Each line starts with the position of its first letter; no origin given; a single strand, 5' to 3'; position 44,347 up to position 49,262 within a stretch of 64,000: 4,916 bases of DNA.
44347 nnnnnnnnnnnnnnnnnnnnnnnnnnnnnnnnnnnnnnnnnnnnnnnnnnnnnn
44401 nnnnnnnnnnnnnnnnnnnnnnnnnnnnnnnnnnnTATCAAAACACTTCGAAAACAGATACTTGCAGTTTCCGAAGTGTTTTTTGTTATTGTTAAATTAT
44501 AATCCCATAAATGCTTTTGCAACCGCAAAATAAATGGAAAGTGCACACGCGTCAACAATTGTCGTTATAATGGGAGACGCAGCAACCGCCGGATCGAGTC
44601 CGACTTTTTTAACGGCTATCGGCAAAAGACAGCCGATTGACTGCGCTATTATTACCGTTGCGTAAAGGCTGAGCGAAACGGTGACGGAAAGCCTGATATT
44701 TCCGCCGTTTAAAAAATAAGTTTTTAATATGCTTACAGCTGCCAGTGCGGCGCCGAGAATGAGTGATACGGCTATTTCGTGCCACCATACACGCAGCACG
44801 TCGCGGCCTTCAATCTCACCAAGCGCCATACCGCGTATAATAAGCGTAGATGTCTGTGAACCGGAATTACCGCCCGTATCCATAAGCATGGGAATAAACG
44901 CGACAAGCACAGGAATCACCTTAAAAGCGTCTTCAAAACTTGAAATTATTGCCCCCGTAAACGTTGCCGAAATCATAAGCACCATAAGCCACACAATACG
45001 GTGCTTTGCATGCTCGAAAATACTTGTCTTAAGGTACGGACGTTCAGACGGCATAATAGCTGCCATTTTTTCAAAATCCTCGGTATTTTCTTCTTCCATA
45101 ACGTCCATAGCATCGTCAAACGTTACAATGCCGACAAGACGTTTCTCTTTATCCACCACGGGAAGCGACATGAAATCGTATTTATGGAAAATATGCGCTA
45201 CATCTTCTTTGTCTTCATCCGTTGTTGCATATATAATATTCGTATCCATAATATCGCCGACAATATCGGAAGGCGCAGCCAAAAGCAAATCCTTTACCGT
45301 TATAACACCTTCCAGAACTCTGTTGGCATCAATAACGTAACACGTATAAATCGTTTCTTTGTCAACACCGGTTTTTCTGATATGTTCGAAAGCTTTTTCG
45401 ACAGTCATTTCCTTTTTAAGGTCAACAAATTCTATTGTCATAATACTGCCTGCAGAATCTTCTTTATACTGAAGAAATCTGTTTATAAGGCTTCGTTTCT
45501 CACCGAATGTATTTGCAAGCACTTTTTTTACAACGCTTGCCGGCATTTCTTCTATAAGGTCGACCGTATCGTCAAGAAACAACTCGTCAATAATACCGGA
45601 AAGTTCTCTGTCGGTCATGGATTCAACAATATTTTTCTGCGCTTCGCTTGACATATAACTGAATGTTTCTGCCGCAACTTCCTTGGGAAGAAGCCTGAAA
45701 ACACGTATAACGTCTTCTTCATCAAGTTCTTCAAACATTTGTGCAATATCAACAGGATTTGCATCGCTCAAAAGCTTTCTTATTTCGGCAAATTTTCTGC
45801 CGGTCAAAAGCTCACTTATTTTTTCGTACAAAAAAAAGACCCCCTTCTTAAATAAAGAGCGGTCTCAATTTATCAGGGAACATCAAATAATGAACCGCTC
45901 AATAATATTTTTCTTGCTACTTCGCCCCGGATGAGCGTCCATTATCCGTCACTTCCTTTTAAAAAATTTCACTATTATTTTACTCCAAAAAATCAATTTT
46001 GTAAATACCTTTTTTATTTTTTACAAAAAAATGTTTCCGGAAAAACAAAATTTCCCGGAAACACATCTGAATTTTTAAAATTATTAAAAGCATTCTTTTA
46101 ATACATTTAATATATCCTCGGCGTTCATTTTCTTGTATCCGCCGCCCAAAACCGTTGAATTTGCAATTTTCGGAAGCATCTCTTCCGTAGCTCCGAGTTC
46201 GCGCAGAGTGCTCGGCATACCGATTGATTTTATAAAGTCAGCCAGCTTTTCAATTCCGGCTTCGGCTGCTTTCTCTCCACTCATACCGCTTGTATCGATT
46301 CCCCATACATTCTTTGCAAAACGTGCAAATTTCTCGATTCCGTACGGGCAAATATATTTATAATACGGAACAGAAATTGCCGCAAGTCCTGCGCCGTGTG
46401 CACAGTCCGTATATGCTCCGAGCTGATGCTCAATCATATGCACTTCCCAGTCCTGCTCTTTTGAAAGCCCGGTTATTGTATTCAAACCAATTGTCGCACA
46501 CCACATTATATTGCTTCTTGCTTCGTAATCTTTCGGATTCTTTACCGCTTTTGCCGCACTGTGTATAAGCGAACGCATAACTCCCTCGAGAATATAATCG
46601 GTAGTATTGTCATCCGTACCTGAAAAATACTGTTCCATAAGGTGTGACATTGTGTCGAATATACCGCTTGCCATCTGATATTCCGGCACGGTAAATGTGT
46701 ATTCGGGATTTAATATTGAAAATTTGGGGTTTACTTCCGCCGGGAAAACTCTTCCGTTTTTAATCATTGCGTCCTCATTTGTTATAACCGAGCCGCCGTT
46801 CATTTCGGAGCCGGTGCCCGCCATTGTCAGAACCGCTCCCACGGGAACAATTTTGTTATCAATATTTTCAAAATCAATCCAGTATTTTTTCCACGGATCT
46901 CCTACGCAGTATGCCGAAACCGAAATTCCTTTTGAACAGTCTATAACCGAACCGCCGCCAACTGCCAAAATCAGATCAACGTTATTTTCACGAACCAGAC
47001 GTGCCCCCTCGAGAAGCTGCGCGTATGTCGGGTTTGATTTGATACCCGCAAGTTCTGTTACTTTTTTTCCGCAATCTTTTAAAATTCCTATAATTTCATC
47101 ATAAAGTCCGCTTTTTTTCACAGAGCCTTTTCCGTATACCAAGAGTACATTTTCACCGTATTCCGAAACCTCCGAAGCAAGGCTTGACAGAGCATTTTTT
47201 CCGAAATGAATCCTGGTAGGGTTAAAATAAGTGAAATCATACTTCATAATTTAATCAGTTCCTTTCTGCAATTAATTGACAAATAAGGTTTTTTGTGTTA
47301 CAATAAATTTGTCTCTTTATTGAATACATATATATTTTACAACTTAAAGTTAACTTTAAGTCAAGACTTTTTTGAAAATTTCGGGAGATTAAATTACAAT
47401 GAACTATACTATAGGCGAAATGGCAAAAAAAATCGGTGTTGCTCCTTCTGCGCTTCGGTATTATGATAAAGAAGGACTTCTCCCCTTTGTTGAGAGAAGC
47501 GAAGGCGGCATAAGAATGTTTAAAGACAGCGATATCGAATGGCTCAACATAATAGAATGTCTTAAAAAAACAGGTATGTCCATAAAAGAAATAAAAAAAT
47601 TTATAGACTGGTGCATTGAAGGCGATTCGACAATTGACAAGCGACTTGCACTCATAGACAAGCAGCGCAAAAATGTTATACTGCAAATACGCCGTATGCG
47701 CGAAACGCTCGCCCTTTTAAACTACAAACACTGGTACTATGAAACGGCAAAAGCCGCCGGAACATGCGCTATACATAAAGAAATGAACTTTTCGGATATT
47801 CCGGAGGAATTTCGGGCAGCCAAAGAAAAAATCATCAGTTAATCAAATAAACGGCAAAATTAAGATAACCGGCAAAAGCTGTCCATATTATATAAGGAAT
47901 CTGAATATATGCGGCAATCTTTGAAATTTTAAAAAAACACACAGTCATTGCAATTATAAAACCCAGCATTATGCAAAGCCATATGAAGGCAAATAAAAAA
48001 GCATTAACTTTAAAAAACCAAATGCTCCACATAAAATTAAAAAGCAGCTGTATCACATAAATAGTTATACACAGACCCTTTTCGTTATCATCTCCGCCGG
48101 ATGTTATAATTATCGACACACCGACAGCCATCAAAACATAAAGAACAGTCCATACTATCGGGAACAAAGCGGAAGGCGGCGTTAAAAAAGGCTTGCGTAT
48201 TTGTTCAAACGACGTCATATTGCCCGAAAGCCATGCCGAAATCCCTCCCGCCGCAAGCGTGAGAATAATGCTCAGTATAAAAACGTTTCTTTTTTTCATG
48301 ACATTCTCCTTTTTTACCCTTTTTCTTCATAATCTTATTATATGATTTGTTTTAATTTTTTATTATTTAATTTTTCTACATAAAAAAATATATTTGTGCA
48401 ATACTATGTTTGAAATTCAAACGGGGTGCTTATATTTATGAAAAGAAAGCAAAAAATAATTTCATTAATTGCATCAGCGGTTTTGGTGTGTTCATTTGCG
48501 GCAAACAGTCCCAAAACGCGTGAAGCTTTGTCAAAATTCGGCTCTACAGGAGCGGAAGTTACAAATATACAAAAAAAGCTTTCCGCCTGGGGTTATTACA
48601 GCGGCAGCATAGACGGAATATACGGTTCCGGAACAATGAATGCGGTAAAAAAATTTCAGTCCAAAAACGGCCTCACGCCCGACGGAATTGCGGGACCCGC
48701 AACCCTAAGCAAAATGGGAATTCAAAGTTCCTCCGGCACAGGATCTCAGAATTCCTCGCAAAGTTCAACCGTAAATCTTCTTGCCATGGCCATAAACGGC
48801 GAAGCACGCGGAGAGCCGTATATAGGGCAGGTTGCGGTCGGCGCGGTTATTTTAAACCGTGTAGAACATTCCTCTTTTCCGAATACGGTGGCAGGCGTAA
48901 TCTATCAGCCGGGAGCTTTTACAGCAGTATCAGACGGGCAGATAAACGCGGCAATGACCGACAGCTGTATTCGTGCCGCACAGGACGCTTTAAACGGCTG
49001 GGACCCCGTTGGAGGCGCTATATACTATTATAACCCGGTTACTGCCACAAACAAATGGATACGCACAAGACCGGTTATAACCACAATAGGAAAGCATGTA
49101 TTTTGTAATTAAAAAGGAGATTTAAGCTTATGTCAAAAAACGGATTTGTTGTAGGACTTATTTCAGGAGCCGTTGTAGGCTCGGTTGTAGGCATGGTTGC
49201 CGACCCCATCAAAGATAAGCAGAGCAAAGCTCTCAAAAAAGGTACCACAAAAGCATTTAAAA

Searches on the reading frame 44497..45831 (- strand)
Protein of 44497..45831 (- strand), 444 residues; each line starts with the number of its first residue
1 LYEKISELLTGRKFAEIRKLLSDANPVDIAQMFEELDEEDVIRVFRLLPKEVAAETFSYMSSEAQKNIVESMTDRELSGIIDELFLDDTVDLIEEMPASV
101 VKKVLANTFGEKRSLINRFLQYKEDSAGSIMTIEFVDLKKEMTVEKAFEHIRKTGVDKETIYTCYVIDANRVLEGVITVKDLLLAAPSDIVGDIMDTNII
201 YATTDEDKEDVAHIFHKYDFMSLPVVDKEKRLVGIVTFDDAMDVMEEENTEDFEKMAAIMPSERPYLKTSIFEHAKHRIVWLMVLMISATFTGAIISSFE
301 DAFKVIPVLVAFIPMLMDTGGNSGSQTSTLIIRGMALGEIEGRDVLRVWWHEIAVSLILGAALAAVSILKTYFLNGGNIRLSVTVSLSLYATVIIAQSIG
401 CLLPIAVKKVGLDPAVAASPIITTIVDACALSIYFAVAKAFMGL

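Call 92: search_protein_families(library=pfam, proteins=[window:44497-45831:-], max_evalue=0.0001)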
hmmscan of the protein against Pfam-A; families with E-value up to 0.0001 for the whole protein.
window:44497-45831:- (444 aa): 3 families
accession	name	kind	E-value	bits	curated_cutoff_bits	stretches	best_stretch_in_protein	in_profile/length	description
PF01769.21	MgtE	-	1.2e-35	122.9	27.6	1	313-437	1-125/125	Divalent cation transporter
PF03448.22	MgtE_N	-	1.7e-29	102.7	25.9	1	25-125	2-102/102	MgtE intracellular N domain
PF00571.33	CBS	-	9.1e-20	71.2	24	2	191-246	1-56/57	CBS domain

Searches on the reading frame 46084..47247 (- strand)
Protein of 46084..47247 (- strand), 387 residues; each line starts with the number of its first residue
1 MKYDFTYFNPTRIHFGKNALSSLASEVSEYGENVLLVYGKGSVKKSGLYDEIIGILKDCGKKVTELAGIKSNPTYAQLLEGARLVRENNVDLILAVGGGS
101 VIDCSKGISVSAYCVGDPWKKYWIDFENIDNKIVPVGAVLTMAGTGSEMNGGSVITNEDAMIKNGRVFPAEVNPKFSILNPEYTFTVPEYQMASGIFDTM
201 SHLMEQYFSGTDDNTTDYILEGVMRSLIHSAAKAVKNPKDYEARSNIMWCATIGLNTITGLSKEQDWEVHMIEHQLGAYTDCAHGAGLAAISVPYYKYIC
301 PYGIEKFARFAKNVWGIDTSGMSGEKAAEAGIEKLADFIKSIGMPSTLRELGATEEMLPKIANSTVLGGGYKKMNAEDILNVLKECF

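Call 92: search_protein_families(library=pfam, proteins=[window:46084-47247:-], max_evalue=0.0001)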
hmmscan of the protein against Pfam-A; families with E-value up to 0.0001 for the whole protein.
window:46084-47247:- (387 aa): 3 families
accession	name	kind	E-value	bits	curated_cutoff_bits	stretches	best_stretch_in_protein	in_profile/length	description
PF00465.25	Fe-ADH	-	6.7e-44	149.9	31.3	1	10-181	1-168/168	Iron-containing alcohol dehydrogenase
PF25137.1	ADH_Fe_C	-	8.3e-32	110.9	27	1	193-385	2-192/194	Fe-containing alcohol dehydrogenase family, C-terminal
PF13685.12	Fe-ADH_2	-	1.1e-07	32.4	28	1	16-111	3-96/149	Iron-containing alcohol dehydrogenase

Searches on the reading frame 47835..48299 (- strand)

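Call 92: search_protein_families(library=pfam, proteins=[window:47835-48299:-], max_evalue=0.0001)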
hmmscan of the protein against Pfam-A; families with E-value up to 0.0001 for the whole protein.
window:47835-48299:- (154 aa): 1 family
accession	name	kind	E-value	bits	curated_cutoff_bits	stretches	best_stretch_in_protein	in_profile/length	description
PF03073.20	TspO_MBR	-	3.6e-39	134.2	24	1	11-152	2-145/145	TspO/MBR family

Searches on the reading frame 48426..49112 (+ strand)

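Call 92: search_protein_families(library=pfam, proteins=[window:48426-49112:+], max_evalue=0.0001)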
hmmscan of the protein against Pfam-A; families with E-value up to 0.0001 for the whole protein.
window:48426-49112:+ (228 aa): 2 families
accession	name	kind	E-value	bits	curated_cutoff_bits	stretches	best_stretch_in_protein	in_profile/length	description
PF07486.17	Hydrolase_2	-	4.9e-37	127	27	1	129-227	1-100/100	Cell Wall Hydrolase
PF01471.23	PG_binding_1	-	4.9e-23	81.5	23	1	41-97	1-57/57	Putative peptidoglycan binding domain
